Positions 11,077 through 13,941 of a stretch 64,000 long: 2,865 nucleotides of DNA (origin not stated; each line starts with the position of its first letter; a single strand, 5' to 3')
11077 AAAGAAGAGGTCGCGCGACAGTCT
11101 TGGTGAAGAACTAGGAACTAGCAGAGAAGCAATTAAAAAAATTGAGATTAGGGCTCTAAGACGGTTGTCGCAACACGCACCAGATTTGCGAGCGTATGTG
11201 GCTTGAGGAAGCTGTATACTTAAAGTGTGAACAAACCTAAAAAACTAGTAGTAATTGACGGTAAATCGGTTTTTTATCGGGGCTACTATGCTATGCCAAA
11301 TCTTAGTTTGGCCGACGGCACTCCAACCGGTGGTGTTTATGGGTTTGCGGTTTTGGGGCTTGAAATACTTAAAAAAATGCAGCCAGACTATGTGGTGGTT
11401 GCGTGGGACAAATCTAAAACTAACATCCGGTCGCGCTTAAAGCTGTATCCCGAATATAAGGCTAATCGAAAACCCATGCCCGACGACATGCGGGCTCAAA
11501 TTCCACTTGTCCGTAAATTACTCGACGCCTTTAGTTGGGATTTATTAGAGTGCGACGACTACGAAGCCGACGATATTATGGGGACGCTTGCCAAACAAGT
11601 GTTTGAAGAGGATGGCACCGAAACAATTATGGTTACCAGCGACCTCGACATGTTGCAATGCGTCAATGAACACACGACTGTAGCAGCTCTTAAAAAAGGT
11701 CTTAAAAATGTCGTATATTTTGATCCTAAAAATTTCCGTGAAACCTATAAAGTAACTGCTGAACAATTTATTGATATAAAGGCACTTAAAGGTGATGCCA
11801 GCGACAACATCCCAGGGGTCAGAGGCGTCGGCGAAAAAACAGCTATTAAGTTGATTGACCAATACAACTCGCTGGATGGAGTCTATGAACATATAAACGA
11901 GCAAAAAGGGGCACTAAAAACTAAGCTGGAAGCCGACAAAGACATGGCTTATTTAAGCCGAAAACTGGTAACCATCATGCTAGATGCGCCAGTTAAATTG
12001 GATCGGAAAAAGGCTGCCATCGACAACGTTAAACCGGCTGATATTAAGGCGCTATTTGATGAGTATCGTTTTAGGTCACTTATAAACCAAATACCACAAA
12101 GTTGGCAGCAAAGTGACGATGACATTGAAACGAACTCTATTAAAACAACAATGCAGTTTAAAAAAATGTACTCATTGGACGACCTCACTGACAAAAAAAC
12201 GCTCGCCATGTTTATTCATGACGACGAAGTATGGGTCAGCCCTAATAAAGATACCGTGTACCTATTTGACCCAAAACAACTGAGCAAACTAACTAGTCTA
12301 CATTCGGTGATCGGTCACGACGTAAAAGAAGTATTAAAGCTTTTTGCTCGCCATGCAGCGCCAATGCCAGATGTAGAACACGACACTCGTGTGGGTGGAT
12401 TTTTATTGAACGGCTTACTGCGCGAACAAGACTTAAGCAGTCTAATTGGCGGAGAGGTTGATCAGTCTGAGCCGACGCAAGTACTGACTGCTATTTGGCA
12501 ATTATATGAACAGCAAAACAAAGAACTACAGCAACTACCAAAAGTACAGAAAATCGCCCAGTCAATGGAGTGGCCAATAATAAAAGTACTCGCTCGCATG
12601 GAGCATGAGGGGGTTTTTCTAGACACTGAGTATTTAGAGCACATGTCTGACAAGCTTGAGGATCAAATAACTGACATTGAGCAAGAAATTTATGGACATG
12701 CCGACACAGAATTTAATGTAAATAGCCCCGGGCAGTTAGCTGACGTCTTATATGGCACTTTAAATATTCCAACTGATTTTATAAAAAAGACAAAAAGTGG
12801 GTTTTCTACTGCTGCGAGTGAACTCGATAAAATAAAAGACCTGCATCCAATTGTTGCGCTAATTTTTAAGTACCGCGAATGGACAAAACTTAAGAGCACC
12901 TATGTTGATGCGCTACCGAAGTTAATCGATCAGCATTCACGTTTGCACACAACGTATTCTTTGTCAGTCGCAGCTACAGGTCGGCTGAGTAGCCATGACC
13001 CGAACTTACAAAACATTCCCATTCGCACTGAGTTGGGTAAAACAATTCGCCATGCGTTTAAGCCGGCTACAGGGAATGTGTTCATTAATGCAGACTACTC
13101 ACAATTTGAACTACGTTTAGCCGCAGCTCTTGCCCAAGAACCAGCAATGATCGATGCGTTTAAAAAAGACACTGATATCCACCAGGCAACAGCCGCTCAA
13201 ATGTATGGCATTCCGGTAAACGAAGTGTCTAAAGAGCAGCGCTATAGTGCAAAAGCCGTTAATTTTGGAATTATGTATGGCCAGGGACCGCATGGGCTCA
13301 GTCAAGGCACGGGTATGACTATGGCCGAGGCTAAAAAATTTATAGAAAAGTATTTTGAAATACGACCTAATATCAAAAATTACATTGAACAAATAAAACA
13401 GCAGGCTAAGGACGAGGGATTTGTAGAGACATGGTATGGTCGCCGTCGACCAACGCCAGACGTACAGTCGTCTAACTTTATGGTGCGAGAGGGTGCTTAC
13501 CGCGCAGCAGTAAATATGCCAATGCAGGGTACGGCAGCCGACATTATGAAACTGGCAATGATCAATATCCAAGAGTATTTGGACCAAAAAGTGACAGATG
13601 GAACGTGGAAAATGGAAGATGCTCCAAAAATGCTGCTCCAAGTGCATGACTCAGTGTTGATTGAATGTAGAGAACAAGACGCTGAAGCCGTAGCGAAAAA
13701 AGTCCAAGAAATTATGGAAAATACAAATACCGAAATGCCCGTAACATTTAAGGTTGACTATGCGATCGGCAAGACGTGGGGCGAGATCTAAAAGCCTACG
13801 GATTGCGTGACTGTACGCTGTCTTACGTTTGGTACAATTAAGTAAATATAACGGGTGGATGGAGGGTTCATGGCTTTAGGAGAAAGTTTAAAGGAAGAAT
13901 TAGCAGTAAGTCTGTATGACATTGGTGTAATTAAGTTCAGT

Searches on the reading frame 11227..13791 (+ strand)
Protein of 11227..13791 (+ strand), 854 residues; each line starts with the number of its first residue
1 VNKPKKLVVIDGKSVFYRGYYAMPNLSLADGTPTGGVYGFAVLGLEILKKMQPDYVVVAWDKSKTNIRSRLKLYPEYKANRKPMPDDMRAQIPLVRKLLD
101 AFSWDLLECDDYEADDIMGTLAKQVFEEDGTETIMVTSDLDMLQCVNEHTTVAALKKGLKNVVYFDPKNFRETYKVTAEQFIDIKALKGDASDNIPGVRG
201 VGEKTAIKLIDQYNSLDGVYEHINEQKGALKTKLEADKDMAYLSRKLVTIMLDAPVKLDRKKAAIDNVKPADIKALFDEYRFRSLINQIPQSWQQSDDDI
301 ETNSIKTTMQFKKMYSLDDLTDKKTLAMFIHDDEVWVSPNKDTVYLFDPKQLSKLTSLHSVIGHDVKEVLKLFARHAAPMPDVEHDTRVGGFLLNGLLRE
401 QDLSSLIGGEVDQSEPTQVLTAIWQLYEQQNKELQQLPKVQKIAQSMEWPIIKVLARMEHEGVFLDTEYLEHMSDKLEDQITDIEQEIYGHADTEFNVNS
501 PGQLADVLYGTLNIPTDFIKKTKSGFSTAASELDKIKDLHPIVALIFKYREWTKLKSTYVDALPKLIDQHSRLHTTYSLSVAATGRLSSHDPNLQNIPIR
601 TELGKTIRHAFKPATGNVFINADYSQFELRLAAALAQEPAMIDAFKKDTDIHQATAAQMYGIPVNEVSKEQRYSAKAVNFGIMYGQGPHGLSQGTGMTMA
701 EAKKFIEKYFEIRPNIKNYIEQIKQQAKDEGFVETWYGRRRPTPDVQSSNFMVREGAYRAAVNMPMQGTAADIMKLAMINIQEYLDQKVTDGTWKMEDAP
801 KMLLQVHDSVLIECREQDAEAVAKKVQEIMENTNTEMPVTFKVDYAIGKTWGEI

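Call 93: search_protein_families(library=pfam, proteins=[window:11227-13791:+], max_evalue=0.00001)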
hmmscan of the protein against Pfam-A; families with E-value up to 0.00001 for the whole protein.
window:11227-13791:+ (854 aa): 3 families
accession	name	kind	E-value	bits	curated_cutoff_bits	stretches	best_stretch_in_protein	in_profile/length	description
PF00476.26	DNA_pol_A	-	2.4e-141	471.6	34.3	1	468-853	2-381/381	DNA polymerase family A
PF02739.22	5_3_exonuc_N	-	5.5e-50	169.7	34.3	1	6-174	1-163/164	5'-3' exonuclease, N-terminal resolvase-like domain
PF01367.25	5_3_exonuc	-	2e-31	108.8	40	1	176-268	1-94/97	5'-3' exonuclease, C-terminal SAM fold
